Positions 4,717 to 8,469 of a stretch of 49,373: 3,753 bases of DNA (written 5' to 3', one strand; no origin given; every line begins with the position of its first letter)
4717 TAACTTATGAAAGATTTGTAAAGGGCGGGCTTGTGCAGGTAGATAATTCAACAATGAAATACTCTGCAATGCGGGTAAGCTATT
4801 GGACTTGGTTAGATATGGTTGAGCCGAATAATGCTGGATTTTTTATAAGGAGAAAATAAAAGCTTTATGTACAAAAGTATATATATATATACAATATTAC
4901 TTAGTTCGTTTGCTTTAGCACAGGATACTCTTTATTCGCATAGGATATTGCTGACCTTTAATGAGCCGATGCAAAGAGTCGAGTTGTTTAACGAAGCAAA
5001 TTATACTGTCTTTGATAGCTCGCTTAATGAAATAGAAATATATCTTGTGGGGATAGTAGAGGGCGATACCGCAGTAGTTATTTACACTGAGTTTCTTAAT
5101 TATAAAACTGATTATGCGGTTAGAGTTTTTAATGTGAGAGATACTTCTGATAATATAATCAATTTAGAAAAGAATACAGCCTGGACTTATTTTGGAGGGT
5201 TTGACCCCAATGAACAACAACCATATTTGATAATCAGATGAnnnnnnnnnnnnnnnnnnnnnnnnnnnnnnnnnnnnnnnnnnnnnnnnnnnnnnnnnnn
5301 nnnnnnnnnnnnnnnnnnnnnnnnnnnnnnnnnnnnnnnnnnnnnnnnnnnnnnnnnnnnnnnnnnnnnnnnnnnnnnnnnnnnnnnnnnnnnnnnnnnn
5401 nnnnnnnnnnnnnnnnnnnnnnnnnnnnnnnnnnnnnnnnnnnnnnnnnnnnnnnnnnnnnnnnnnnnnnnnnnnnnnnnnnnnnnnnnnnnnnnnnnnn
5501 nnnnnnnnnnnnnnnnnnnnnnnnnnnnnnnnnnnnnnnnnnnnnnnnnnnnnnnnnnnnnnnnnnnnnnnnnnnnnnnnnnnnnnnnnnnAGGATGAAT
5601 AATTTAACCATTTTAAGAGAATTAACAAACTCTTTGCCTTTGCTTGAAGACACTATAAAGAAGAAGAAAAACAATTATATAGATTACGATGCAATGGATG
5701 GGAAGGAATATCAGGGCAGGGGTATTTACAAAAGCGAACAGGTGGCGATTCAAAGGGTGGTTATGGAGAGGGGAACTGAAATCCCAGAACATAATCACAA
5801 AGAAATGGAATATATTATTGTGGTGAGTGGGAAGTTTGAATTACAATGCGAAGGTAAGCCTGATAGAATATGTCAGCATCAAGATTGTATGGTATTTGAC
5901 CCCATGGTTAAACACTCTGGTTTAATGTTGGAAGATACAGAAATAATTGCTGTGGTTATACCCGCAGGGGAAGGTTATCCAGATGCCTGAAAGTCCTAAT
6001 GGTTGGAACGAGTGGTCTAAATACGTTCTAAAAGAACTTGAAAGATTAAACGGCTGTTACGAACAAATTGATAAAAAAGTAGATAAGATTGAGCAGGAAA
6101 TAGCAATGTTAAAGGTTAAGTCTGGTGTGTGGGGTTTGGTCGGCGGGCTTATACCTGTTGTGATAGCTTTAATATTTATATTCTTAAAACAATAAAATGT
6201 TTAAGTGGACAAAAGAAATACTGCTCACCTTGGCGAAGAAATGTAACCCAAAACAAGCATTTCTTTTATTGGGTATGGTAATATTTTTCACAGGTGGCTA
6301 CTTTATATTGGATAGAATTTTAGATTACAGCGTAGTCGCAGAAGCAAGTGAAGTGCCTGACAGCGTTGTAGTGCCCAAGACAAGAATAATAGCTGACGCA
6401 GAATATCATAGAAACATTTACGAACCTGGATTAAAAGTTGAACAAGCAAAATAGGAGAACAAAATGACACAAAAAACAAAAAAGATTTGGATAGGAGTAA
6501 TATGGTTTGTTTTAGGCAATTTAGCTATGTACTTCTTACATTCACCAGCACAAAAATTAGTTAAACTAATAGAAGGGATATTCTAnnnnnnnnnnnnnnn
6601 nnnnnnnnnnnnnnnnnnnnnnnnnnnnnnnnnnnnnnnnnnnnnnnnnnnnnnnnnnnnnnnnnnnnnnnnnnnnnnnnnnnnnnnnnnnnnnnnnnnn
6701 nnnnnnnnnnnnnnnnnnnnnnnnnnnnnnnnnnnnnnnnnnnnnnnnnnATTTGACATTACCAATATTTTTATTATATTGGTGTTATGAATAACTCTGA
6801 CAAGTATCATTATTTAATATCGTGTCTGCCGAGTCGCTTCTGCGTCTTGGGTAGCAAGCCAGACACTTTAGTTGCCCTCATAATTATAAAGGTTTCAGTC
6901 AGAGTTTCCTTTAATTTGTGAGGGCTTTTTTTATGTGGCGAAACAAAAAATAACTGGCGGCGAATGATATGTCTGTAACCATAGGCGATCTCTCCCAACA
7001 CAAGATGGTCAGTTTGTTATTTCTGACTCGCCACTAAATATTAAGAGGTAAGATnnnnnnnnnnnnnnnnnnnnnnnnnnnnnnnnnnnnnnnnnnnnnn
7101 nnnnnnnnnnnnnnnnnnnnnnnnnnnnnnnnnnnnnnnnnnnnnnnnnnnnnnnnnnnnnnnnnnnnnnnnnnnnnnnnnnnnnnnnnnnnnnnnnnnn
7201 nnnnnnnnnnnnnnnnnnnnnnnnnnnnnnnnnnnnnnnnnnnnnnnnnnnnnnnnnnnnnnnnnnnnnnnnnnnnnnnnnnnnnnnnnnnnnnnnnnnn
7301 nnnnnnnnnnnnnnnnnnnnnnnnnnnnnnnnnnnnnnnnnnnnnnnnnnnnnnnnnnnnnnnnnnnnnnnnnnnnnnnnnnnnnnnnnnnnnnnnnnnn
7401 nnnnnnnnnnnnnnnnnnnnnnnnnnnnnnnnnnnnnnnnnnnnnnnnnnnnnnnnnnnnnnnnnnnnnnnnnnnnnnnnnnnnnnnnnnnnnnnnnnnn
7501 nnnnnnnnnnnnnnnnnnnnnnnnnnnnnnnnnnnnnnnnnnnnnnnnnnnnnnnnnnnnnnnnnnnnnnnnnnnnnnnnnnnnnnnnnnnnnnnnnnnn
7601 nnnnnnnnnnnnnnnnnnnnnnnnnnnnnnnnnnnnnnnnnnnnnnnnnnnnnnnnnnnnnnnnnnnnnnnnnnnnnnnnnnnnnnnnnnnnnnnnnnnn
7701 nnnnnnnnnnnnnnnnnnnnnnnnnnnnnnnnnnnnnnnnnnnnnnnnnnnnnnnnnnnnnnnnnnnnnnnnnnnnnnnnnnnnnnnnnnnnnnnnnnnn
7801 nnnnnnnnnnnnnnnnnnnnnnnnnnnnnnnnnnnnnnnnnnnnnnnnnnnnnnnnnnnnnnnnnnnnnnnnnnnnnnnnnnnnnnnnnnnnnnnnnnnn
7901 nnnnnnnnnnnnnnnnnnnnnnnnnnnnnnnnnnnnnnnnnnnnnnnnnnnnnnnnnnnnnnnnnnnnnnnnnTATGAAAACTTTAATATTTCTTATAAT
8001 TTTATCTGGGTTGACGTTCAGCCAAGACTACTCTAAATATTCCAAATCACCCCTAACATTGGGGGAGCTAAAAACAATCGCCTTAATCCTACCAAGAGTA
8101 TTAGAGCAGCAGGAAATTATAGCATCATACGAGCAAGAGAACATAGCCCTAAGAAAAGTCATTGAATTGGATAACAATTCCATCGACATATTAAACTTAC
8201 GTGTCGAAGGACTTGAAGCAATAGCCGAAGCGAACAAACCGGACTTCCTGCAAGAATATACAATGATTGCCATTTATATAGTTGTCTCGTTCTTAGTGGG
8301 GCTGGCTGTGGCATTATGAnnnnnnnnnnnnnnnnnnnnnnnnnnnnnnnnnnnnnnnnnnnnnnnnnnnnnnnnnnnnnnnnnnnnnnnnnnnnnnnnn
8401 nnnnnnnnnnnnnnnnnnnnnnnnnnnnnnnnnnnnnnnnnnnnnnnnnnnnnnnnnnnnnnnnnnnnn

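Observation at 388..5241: Block of five consecutive proteins with Sec signal peptides that all expose Gln at +1; a sixth lies at 7975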

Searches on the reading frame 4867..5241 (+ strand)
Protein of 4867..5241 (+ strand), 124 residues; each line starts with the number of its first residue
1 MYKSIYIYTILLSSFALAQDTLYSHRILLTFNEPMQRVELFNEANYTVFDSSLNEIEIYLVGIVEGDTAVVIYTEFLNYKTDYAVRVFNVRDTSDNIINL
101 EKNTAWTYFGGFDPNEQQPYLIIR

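Call 5: search_protein_families(library=pfam, proteins=[window:4867-5241:+], max_evalue=0.1)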
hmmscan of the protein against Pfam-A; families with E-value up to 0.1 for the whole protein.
window:4867-5241:+ (124 aa): 2 families
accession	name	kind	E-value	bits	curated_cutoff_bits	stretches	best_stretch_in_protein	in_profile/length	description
PF13205.12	Big_5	-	3.5e-05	24.9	23.6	1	23-107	21-102/105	Bacterial Ig-like domain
PF18419.6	ATP-grasp_6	-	0.096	12.8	25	0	89-108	22-41/54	ATP-grasp-like domain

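Call 6: search_protein_families(library=phrogs, proteins=[window:4867-5241:+], max_evalue=0.1)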
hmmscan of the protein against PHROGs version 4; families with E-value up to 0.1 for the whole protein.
window:4867-5241:+ (124 aa): 0 families

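Call 72: search_protein_families(library=ncbifam, proteins=[window:4867-5241:+], max_evalue=0.1)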
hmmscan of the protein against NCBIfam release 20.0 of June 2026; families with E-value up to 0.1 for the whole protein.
window:4867-5241:+ (124 aa): 0 families

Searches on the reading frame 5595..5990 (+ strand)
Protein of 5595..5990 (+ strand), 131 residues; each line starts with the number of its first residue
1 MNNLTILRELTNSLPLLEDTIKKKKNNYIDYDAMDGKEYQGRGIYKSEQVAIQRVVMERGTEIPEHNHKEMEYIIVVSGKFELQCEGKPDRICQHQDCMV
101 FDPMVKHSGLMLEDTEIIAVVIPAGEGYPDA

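Call 5: search_protein_families(library=pfam, proteins=[window:5595-5990:+], max_evalue=0.1)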
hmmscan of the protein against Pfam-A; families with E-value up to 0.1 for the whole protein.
window:5595-5990:+ (131 aa): 4 families
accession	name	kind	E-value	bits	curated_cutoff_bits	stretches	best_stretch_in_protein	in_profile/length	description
PF07883.17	Cupin_2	-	4.7e-09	36.3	27.2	1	54-119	2-66/70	Cupin domain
PF07847.18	PCO_ADO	-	0.0019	18.1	27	1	42-94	36-89/201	PCO_ADO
PF12973.13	Cupin_7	-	0.0057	16.9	27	1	55-84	38-67/105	ChrR Cupin-like domain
PF16867.11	DMSP_lyase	-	0.087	13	27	1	42-84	87-128/162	Dimethlysulfonioproprionate lyase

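Call 6: search_protein_families(library=phrogs, proteins=[window:5595-5990:+], max_evalue=0.1)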
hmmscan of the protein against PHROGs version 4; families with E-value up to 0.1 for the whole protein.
window:5595-5990:+ (131 aa): 2 families
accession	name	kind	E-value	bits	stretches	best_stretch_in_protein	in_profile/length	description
phrog_24762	-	unknown function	0.0013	19.9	1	44-124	22-98/109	-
phrog_27413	-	unknown function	0.026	15.1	1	5-99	29-120/257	-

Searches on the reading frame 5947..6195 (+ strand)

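Call 107: search_protein_families(library=phrogs, proteins=[window:5947-6195:+], max_evalue=0.01)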
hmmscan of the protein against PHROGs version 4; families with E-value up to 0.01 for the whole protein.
window:5947-6195:+ (82 aa): 1 family
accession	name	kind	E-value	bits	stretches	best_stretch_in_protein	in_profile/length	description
phrog_1103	-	unknown function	0.0004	21.4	1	27-76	17-74/80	-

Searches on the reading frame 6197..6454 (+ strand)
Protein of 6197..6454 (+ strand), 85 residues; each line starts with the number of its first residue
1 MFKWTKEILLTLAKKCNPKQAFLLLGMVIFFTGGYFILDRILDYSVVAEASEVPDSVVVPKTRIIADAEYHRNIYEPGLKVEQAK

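Call 28: search_protein_families(library=pfam, proteins=[window:6197-6454:+], max_evalue=0.01)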
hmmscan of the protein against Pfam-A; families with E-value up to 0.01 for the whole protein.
window:6197-6454:+ (85 aa): 0 families

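Call 107: search_protein_families(library=phrogs, proteins=[window:6197-6454:+], max_evalue=0.01)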
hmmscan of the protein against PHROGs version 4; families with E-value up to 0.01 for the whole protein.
window:6197-6454:+ (85 aa): 0 families

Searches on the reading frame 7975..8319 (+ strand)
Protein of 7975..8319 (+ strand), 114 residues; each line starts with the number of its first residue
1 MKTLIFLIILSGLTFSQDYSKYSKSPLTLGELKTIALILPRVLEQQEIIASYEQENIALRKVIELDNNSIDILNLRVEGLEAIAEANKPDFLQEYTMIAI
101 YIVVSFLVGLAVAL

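Call 5: search_protein_families(library=pfam, proteins=[window:7975-8319:+], max_evalue=0.1)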
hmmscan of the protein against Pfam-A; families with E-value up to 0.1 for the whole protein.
window:7975-8319:+ (114 aa): 0 families

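Call 6: search_protein_families(library=phrogs, proteins=[window:7975-8319:+], max_evalue=0.1)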
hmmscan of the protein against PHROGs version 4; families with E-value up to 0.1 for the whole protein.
window:7975-8319:+ (114 aa): 0 families

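Call 72: search_protein_families(library=ncbifam, proteins=[window:7975-8319:+], max_evalue=0.1)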
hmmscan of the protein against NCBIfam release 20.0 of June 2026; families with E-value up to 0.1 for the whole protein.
window:7975-8319:+ (114 aa): 0 families
